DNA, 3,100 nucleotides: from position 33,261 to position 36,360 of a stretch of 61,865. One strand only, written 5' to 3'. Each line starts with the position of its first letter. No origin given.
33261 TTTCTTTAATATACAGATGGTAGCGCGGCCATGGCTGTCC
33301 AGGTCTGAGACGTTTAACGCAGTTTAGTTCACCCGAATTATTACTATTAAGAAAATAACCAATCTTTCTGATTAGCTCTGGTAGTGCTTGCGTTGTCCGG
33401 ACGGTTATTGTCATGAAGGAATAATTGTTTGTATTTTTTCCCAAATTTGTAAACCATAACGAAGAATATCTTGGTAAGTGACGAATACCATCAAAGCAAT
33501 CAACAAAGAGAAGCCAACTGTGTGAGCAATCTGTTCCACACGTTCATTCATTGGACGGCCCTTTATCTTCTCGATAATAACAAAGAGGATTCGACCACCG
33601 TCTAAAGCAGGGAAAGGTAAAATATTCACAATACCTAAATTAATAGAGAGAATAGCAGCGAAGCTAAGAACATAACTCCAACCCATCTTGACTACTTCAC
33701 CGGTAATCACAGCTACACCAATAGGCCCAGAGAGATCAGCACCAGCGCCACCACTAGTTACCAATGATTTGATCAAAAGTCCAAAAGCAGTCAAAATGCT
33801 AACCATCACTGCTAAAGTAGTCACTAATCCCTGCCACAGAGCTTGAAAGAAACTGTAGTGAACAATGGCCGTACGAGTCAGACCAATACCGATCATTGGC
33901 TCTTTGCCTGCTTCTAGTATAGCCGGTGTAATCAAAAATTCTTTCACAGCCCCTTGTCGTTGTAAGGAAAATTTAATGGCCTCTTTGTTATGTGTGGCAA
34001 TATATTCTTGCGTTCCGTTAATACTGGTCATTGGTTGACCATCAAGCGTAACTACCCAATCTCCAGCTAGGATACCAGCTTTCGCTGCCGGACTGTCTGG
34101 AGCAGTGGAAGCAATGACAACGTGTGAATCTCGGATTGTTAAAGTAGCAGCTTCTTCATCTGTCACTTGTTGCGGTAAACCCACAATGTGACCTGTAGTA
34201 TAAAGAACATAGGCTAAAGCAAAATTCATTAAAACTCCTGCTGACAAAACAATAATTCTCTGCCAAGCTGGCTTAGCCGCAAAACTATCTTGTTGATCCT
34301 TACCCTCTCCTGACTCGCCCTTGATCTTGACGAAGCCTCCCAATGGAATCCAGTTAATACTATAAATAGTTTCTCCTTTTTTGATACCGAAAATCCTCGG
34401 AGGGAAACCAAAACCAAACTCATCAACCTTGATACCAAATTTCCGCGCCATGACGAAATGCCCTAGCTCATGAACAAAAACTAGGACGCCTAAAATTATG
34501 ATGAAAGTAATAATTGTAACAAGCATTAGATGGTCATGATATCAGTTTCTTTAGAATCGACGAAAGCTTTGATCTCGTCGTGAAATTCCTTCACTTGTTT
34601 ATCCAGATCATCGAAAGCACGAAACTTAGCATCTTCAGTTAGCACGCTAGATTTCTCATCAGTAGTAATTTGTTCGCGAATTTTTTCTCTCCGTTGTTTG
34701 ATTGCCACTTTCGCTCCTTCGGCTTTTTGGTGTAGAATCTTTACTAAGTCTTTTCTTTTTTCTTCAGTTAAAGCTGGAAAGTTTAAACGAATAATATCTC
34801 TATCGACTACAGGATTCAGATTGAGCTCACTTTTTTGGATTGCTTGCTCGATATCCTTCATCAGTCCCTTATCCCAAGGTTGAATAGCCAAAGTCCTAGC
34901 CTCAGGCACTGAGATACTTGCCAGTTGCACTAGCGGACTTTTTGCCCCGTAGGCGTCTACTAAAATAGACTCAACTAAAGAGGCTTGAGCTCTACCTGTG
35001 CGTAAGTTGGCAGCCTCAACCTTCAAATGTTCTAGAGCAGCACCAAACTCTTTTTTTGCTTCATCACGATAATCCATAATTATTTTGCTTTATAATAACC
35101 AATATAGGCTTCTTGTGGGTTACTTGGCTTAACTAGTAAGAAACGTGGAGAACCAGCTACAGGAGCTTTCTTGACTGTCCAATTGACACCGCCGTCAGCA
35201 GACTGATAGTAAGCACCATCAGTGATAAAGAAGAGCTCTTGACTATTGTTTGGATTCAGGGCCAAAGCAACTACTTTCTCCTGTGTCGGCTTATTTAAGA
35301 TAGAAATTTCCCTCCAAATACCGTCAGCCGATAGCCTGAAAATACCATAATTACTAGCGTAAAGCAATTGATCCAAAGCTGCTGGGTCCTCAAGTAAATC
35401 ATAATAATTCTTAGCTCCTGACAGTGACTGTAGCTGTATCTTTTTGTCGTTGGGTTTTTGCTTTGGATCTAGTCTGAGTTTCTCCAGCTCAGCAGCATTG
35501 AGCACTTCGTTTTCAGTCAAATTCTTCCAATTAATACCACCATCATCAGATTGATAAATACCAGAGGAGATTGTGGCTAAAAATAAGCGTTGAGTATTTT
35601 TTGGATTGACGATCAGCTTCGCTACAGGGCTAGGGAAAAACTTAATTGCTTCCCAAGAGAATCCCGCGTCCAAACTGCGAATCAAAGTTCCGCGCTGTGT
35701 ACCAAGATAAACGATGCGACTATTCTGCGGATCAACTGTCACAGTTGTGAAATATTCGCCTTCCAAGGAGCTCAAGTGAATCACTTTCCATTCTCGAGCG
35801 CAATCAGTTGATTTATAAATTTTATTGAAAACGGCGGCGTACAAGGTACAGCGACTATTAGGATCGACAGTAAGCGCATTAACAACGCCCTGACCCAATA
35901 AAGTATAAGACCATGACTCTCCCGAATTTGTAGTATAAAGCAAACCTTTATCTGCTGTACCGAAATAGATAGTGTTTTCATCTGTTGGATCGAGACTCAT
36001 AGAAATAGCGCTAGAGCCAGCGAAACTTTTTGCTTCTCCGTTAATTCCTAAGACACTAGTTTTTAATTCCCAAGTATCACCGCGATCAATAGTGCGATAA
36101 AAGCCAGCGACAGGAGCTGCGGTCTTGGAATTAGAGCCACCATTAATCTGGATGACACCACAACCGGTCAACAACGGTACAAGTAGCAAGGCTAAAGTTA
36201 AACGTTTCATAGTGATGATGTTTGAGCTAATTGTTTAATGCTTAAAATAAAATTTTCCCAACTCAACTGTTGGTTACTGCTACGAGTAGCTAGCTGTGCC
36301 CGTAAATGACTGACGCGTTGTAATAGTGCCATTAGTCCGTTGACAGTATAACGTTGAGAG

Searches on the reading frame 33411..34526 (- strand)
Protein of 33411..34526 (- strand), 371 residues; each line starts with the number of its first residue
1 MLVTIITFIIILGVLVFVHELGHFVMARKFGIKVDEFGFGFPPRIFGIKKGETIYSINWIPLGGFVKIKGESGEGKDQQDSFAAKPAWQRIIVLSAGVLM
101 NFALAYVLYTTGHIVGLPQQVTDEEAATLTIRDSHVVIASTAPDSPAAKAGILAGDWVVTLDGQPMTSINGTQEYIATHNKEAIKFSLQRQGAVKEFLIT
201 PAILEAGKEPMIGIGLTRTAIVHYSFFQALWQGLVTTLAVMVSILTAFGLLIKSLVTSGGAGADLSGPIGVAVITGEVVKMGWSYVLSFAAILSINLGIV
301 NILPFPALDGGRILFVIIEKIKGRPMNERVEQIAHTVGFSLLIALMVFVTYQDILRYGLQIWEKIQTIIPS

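Call 95: search_protein_families(library=pfam, proteins=[window:33411-34526:-], max_evalue=0.00001)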
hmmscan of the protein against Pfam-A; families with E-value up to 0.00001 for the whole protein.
window:33411-34526:- (371 aa): 3 families
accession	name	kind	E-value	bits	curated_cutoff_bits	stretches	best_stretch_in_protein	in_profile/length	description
PF02163.28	Peptidase_M50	-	1e-62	211.8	27.2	1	8-345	2-221/221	Peptidase family M50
PF17820.7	PDZ_6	-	4.3e-13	49.2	27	1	137-190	1-54/54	PDZ domain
PF13180.12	PDZ_2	-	1.4e-08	35.3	27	1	132-198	10-77/80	PDZ domain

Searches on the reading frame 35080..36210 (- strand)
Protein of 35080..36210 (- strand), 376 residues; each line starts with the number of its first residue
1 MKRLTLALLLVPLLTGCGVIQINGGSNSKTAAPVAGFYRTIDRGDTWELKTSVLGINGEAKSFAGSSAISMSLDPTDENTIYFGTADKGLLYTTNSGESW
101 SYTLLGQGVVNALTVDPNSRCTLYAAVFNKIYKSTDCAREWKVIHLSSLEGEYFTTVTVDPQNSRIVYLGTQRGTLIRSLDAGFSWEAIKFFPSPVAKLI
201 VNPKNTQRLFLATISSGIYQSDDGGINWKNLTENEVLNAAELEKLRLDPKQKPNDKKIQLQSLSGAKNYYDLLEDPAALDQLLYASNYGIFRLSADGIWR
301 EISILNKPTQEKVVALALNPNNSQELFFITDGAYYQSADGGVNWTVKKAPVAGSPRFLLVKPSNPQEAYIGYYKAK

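Call 95: search_protein_families(library=pfam, proteins=[window:35080-36210:-], max_evalue=0.00001)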
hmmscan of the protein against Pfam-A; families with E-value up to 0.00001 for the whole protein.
window:35080-36210:- (376 aa): 3 families
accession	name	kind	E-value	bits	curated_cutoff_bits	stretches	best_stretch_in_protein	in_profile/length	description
PF15902.12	Sortilin-Vps10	-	1.2e-17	64.3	33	2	129-234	1-115/446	Sortilin, neurotensin receptor 3,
PF14870.12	PSII_BNR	-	2.3e-10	40.7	27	0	131-236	40-145/303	Photosynthesis system II assembly factor YCF48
PF02012.26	BNR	-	1.5e-06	27.7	27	0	221-229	3-11/12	BNR/Asp-box repeat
